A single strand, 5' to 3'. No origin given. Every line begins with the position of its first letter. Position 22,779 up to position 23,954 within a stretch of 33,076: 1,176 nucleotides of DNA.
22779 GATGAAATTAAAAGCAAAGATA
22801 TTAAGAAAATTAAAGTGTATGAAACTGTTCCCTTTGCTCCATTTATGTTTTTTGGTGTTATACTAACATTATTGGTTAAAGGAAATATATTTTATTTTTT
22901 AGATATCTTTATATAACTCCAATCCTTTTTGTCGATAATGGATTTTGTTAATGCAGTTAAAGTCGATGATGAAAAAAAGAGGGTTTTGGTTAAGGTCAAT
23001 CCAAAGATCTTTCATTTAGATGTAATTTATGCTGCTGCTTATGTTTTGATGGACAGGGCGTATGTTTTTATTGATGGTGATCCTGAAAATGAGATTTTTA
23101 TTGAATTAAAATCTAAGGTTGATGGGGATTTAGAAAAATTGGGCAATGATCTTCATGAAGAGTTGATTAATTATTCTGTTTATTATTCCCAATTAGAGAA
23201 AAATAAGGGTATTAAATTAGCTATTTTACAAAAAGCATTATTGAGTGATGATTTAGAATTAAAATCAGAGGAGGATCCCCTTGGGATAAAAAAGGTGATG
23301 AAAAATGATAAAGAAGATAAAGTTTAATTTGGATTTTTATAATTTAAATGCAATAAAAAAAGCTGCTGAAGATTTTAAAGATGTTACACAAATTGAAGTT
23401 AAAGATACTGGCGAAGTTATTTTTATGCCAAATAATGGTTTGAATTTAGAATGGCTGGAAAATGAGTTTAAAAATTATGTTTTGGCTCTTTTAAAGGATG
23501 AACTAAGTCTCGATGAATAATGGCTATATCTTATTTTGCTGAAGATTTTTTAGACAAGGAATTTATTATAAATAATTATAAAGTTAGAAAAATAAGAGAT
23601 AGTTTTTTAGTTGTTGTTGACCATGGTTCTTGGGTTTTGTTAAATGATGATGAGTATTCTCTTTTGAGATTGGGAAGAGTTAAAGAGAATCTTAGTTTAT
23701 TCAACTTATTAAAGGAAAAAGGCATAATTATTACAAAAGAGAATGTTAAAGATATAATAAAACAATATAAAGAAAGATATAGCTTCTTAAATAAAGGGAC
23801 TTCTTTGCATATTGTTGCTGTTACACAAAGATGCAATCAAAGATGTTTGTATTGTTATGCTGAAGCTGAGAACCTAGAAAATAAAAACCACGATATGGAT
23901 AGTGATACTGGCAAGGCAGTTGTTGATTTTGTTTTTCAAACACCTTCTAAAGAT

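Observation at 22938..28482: Seven-gene radical-SAM peptide-maturation cassette: an expanded, archaeal His-Xaa-Ser (Hxs)-like system with four radical SAM enzymes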

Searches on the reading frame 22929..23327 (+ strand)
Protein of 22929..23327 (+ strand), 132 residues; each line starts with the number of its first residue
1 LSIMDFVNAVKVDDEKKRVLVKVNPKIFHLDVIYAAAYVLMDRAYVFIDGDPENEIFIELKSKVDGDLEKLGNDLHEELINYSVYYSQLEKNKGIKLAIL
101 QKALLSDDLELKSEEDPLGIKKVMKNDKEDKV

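Call 3: search_protein_families(library=ncbifam, proteins=[window:22929-23327:+], max_evalue=0.01)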
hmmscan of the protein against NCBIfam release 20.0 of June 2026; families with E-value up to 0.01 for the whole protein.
window:22929-23327:+ (132 aa): 1 family
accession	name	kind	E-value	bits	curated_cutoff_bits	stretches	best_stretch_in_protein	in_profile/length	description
TIGR03976.1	chp_LLNDYxLRE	equivalog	4.4e-09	36.6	50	1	25-105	3-85/90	His-Xaa-Ser system protein HxsD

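Call 4: search_protein_families(library=pfam, proteins=[window:22929-23327:+], max_evalue=0.01)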
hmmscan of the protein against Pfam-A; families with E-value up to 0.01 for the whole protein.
window:22929-23327:+ (132 aa): 0 families

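Call 23: search_protein_families(library=padloc, proteins=[window:22929-23327:+], max_evalue=0.01)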
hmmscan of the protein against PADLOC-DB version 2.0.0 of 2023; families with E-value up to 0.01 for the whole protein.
window:22929-23327:+ (132 aa): 0 families

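Call 34: search_protein_families(library=pfam, proteins=[window:22929-23327:+], max_evalue=10)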
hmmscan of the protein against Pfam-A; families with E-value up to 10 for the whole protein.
window:22929-23327:+ (132 aa): 0 families

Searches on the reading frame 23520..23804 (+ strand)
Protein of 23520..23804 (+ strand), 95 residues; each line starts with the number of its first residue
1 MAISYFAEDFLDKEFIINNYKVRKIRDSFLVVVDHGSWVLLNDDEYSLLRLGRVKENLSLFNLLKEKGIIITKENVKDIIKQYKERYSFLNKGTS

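Call 34: search_protein_families(library=pfam, proteins=[window:23520-23804:+], max_evalue=10)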
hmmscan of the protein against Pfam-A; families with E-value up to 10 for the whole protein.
seq(95 aa): 3 families
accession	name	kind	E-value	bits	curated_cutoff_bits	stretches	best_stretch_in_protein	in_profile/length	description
PF14926.11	CFAP300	-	0.023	14.4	27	1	12-87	46-123/246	Cilia- and flagella-associated protein 300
PF10440.15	WIYLD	-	0.054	13.8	27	1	15-49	18-51/61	Ubiquitin-binding WIYLD domain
PF22266.2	DUF6953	-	0.18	12.4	27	1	61-92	10-41/74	Family of unknown function (DUF6953)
